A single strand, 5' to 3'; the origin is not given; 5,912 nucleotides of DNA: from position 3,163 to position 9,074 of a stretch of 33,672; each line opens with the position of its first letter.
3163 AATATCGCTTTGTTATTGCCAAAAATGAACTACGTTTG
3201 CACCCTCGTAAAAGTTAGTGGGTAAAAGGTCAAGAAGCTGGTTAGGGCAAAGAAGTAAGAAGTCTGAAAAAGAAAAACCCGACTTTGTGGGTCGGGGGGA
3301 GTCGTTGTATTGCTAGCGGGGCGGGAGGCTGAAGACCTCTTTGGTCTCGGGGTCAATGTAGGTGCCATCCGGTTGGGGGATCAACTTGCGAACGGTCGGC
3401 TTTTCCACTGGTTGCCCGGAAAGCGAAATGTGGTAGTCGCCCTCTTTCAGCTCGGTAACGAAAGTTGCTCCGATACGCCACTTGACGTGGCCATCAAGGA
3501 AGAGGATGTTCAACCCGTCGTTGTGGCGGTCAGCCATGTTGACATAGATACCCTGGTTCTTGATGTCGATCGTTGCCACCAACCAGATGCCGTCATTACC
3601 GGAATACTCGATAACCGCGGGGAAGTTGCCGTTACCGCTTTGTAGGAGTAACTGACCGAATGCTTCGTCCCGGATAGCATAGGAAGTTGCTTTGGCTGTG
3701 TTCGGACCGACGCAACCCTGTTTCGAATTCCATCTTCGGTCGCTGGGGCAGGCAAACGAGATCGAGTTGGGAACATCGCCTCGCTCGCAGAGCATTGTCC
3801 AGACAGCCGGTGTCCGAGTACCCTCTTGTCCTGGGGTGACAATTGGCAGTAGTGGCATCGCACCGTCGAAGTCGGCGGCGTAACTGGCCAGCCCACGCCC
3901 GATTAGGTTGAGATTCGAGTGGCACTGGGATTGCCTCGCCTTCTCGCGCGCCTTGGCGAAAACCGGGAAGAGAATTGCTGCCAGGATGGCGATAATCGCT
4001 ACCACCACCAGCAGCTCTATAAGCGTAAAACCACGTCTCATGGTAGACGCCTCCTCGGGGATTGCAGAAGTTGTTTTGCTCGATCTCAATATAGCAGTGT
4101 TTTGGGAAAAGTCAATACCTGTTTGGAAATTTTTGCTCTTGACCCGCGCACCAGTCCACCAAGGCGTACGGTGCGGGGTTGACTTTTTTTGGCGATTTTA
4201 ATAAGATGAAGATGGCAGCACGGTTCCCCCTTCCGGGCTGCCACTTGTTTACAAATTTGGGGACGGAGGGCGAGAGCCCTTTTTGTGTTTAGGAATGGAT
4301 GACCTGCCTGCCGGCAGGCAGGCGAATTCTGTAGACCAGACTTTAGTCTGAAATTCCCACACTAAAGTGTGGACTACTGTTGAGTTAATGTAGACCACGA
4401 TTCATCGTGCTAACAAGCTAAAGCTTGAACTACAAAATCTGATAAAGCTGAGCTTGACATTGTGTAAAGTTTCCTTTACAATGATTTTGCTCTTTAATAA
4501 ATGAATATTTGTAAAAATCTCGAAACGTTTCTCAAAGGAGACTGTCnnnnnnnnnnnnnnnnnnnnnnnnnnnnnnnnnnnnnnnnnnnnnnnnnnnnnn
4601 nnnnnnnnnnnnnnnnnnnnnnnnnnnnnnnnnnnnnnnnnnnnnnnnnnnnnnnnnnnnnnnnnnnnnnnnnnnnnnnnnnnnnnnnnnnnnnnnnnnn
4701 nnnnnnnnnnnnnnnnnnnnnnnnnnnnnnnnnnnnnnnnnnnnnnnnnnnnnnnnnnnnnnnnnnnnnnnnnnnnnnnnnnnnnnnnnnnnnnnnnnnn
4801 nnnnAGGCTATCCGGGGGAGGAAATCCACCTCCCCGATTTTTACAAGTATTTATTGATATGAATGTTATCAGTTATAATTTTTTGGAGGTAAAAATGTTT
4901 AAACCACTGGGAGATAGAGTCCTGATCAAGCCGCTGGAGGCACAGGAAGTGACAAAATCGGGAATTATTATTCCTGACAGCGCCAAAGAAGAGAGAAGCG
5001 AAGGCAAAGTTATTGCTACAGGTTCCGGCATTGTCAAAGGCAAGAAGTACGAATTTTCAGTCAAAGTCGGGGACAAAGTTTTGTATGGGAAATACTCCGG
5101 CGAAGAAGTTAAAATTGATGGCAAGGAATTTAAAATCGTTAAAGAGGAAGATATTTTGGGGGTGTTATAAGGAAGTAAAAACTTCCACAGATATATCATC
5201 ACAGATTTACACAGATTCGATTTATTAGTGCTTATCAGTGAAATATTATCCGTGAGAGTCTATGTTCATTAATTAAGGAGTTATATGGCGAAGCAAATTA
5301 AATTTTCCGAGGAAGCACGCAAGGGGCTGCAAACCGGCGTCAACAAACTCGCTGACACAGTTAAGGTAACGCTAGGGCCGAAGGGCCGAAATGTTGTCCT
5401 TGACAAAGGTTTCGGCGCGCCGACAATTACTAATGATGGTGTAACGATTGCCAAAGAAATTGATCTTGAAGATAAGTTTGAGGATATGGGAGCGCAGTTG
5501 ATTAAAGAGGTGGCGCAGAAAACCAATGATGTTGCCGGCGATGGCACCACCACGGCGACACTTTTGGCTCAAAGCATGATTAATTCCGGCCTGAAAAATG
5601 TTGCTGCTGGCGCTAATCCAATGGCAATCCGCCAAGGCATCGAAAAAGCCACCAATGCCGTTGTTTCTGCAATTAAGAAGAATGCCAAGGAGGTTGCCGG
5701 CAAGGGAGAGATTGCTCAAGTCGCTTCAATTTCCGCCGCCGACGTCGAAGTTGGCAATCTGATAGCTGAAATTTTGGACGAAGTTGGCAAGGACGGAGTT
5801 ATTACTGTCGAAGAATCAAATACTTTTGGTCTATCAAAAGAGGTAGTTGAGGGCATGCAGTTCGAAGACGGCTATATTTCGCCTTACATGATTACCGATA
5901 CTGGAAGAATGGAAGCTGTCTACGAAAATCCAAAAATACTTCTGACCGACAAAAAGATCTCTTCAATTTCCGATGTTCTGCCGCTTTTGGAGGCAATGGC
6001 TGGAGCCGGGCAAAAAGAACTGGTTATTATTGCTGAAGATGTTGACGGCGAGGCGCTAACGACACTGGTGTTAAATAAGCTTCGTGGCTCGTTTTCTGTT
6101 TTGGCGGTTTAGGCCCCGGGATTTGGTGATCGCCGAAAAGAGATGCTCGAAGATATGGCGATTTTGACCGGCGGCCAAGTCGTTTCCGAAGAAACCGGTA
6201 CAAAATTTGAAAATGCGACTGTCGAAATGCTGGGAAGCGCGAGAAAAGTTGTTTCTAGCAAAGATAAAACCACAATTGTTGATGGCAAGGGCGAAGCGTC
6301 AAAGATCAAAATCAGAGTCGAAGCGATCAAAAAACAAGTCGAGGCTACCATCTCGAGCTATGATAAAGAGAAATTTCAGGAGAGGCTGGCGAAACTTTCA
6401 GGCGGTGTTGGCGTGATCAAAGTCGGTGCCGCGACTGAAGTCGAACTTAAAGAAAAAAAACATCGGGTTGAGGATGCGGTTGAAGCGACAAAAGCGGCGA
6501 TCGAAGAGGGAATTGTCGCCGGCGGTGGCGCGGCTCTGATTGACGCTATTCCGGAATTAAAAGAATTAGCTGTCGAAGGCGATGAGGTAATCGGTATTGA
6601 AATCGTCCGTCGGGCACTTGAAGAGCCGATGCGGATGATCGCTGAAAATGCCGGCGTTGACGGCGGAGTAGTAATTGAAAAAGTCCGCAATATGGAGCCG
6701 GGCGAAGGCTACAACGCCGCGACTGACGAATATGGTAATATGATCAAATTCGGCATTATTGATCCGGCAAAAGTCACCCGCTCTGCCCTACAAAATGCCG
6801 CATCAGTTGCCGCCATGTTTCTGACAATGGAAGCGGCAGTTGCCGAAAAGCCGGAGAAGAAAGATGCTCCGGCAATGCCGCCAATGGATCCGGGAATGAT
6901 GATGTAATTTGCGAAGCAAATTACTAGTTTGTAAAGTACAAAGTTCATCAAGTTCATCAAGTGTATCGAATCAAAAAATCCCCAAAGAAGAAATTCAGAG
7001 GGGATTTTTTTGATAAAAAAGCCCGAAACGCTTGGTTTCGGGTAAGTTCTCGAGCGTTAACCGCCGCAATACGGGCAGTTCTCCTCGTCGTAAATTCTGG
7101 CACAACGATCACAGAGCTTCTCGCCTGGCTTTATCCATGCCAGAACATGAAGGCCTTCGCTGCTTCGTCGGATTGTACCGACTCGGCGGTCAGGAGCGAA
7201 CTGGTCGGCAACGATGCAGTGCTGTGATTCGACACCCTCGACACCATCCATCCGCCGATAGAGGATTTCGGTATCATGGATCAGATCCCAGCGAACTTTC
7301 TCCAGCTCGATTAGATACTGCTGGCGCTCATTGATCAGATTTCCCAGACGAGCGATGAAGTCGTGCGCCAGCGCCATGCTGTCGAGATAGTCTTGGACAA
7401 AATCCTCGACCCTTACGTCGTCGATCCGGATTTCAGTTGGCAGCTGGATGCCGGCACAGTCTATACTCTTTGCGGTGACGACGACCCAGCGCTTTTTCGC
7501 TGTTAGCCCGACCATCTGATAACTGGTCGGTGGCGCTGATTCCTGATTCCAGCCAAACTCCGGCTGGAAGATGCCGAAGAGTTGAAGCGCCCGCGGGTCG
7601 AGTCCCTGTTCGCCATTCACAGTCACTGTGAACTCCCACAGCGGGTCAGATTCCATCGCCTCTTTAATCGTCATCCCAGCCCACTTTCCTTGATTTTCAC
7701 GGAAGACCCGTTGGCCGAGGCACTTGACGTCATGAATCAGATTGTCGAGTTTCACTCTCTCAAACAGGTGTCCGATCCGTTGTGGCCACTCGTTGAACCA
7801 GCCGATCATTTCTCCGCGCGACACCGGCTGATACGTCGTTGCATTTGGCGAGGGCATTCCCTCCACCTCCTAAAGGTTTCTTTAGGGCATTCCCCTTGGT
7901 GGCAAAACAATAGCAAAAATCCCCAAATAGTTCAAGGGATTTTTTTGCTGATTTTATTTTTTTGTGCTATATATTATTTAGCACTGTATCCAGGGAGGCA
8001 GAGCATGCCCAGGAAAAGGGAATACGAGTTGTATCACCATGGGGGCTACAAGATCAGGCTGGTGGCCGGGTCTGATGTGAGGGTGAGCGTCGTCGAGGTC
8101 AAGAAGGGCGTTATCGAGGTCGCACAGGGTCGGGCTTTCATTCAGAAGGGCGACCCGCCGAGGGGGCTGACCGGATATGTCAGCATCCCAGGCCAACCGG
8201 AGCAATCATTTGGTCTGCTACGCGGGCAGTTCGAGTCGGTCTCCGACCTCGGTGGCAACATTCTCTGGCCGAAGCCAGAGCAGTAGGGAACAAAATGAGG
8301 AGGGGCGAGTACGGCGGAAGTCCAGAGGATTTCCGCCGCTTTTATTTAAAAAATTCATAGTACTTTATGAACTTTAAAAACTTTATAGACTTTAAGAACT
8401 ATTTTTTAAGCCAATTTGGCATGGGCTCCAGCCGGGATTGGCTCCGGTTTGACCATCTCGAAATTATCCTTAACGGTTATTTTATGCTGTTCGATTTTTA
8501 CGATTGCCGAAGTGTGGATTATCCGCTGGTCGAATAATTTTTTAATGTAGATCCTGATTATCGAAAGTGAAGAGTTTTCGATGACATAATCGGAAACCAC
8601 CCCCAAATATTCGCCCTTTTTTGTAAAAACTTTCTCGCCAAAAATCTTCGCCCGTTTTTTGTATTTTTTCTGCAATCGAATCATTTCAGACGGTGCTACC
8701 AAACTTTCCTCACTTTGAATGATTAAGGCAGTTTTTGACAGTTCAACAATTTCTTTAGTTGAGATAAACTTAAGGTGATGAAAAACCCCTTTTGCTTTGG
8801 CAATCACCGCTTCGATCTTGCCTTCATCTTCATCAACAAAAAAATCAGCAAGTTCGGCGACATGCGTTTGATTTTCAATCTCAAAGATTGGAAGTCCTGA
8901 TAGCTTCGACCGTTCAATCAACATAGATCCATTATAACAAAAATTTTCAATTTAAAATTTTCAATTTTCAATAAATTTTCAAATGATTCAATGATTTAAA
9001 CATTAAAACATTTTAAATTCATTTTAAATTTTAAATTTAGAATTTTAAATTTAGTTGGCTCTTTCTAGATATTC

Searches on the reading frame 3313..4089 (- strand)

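Call 31: search_protein_families(library=pfam, proteins=[window:3313-4089:-], max_evalue=0.01)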
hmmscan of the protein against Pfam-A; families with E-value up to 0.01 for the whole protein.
window:3313-4089:- (258 aa): 2 families
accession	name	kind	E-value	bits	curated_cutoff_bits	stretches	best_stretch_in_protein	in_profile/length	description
PF07596.16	SBP_bac_10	-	1.1e-08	35.9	23.3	1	46-122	2-81/268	Protein of unknown function (DUF1559)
PF07963.17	N_methyl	-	1.2e-08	34.6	21.2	1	18-41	4-27/27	Prokaryotic N-terminal methylation motif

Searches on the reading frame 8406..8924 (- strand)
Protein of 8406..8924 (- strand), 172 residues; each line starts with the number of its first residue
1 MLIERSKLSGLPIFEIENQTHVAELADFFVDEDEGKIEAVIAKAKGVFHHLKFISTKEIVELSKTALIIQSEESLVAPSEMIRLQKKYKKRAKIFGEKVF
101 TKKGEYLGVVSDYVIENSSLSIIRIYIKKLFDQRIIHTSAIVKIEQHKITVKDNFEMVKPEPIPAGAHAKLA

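Call 8: search_protein_families(library=pfam, proteins=[window:8406-8924:-], max_evalue=0.01)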
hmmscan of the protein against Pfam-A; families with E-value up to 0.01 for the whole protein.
window:8406-8924:- (172 aa): 1 family
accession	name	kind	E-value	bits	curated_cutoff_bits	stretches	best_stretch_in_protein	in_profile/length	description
PF05239.21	PRC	-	5.7e-12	45.9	21.2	2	92-153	7-73/78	PRC-barrel domain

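Call 35: find_related_loci(query=window:8406-8924:-, collection=metagenome_contigs, flank=5000)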
Query window:8406-8924:- (172 aa) in metagenome_contigs; peptide patterns used: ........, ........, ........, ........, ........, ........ (x = any residue, [..] = any of these).
599 stretches matched a pattern (row limit reached: there are more); 20 encode a relative of the query (tblastn E <= 1e-3); 20 distinct loci.
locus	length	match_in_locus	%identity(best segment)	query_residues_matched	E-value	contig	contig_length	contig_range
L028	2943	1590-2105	78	1-172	6e-90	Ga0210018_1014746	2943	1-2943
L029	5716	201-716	76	1-172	9e-86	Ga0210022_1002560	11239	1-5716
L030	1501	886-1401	76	1-172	5e-91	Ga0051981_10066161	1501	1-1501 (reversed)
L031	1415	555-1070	75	1-172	1e-90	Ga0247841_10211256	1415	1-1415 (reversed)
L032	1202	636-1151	74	1-172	1e-90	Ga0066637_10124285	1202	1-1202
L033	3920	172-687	77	1-172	2e-82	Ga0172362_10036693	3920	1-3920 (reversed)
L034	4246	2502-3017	70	1-172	1e-80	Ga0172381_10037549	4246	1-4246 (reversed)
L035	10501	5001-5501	75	1-167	2e-79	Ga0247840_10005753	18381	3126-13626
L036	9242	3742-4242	75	1-167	2e-79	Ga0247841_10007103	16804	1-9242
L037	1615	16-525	71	1-172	4e-82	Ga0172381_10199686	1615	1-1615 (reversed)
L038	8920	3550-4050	71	1-167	2e-76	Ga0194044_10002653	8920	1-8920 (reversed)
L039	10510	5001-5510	70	1-172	4e-76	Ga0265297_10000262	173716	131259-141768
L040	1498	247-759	73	1-171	4e-79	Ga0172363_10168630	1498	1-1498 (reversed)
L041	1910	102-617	71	1-172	3e-76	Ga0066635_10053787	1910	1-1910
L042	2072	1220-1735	67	1-172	3e-73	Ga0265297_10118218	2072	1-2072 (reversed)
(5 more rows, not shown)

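Call 79: find_encoding_contigs(protein=window:8406-8924:-, flank=6000, max_places=6)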
Protein window:8406-8924:- (172 aa): no gene with exactly this product is on record in the collection.
